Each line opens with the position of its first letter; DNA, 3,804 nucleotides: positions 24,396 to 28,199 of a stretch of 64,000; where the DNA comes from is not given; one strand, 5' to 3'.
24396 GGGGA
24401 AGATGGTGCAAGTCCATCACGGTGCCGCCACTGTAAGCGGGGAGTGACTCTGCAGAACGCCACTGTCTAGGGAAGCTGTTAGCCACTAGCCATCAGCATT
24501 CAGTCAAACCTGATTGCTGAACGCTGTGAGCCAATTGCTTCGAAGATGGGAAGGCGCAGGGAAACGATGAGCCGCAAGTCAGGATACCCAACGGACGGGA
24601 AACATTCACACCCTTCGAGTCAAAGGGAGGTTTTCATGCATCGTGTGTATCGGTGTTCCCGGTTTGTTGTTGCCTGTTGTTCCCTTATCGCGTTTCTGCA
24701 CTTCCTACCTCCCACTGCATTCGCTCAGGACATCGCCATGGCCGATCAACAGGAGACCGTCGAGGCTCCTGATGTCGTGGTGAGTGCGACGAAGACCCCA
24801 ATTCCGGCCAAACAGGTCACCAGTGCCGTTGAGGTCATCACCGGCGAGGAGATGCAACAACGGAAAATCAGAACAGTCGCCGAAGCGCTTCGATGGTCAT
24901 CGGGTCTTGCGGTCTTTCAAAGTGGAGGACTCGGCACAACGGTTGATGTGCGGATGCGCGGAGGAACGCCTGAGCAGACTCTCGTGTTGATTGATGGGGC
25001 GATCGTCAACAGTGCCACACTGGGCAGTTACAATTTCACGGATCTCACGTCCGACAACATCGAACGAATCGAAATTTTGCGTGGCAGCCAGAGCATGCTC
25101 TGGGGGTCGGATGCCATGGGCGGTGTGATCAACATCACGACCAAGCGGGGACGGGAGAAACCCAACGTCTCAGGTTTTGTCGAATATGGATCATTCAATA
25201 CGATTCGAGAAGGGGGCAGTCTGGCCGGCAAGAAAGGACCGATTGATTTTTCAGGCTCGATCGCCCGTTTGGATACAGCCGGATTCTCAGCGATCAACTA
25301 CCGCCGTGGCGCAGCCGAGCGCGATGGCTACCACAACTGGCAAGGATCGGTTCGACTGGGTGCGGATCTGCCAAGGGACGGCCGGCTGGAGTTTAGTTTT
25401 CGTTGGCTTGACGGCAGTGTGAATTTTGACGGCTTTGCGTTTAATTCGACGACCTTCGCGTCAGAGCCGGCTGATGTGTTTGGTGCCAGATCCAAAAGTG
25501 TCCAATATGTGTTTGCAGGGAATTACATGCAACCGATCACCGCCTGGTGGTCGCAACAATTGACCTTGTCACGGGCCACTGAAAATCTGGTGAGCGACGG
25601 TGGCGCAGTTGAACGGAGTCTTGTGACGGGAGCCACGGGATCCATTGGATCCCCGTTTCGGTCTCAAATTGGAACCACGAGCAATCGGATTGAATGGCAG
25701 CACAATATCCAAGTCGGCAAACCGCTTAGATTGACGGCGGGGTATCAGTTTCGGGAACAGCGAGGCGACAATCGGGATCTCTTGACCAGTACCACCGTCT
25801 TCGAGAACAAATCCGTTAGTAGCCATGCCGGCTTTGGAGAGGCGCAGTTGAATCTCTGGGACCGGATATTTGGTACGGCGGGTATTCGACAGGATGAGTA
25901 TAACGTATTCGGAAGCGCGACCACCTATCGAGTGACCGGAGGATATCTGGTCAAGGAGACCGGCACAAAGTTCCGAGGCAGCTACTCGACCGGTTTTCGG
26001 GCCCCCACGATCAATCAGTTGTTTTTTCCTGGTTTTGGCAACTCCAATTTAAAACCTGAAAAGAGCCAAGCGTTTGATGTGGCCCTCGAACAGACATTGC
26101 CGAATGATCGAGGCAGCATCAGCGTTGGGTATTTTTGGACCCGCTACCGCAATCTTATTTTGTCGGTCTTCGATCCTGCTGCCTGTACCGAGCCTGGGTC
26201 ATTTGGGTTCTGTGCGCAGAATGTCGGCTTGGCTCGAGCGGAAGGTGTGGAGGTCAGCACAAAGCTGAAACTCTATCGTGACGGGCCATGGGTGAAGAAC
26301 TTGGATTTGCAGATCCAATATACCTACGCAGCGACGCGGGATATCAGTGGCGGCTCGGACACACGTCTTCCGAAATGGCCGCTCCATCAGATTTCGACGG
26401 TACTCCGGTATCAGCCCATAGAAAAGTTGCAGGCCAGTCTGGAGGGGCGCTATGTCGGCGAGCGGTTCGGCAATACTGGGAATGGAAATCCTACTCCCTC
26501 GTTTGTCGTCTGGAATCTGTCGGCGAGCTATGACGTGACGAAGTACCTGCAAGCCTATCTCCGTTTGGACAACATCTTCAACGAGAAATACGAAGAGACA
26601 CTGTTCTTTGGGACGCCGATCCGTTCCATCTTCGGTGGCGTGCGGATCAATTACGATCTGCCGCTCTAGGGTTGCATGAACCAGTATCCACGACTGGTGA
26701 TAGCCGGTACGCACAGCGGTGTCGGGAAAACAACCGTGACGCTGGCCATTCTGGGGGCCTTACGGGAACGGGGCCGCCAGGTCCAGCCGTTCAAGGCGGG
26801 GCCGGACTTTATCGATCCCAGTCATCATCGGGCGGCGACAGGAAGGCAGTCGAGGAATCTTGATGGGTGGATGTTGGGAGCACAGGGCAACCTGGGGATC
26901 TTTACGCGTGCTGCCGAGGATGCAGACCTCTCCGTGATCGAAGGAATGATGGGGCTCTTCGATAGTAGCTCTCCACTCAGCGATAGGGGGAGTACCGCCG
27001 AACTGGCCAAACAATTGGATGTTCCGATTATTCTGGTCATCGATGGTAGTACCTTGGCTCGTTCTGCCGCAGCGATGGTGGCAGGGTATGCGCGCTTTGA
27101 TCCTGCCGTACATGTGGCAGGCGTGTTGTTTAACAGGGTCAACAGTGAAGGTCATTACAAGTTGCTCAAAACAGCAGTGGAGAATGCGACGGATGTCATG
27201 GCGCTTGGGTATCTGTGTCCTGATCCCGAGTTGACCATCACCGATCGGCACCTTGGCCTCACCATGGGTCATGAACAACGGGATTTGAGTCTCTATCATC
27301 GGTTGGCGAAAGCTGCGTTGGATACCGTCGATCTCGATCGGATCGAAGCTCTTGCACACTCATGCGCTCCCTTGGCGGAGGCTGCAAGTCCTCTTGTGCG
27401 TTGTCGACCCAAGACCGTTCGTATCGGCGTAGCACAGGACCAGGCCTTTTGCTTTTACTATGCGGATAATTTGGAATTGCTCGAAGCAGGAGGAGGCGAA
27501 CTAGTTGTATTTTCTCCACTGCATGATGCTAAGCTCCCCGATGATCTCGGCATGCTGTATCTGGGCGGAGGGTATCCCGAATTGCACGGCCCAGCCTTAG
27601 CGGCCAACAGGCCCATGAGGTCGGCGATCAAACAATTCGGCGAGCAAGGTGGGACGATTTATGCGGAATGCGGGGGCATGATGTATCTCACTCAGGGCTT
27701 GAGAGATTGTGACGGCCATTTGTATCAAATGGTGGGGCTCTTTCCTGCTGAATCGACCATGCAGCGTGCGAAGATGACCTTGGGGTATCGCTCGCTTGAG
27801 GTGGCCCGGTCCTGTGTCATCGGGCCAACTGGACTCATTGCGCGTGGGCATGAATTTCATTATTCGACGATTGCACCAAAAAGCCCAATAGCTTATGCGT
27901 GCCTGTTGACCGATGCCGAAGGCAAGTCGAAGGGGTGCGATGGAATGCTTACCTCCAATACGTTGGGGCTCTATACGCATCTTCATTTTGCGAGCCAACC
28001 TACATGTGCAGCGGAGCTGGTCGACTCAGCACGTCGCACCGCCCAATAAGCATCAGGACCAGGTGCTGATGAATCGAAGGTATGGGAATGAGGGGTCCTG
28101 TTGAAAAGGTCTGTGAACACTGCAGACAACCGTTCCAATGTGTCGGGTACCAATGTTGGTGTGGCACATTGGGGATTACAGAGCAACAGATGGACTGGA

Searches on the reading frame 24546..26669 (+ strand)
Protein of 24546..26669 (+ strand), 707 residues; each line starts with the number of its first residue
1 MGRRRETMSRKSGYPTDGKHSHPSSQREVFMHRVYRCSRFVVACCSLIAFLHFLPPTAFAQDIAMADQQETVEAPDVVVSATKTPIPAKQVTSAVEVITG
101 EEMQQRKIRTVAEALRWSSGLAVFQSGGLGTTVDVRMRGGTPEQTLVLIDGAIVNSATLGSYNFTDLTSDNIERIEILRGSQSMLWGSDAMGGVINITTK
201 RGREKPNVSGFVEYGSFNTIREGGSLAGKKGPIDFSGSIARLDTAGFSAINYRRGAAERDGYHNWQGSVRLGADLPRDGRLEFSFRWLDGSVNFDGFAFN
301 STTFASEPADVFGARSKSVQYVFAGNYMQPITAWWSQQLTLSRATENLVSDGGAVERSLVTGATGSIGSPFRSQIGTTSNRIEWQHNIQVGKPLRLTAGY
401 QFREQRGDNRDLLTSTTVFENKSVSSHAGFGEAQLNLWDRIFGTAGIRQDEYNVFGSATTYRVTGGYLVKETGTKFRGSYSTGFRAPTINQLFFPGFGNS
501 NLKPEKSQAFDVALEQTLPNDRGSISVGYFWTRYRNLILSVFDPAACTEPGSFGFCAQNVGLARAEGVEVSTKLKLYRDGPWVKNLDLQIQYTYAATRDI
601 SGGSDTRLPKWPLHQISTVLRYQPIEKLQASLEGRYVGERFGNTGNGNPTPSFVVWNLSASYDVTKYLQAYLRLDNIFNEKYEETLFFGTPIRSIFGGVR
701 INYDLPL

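Call 54: search_protein_families(library=pfam, proteins=[window:24546-26669:+], max_evalue=0.00001)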
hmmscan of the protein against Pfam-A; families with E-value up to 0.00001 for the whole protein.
window:24546-26669:+ (707 aa): 3 families
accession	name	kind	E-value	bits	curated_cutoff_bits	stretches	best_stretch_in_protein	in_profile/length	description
PF00593.30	TonB_dep_Rec_b-barrel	-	4.8e-49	168.8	27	1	252-677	11-436/436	TonB dependent receptor-like, beta-barrel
PF07715.20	Plug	-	2.9e-24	86.1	23.9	1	88-194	2-107/107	TonB-dependent Receptor Plug Domain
PF14905.12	OMP_b-brl_3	-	1.2e-08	34.9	27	1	497-684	208-380/408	Outer membrane protein beta-barrel family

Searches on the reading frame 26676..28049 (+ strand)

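Call 54: search_protein_families(library=pfam, proteins=[window:26676-28049:+], max_evalue=0.00001)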
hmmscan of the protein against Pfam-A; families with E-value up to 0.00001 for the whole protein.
window:26676-28049:+ (457 aa): 3 families
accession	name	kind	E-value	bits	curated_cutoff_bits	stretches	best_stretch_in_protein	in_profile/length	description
PF07685.20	GATase_3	-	4.2e-40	137.9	27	1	249-441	1-194/196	CobB/CobQ-like glutamine amidotransferase domain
PF01656.29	CbiA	-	2.8e-18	66.5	25.4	1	7-186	1-115/125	CobQ/CobB/MinD/ParA nucleotide binding domain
PF13500.12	AAA_26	-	9.8e-15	55.4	27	1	78-187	94-195/198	AAA domain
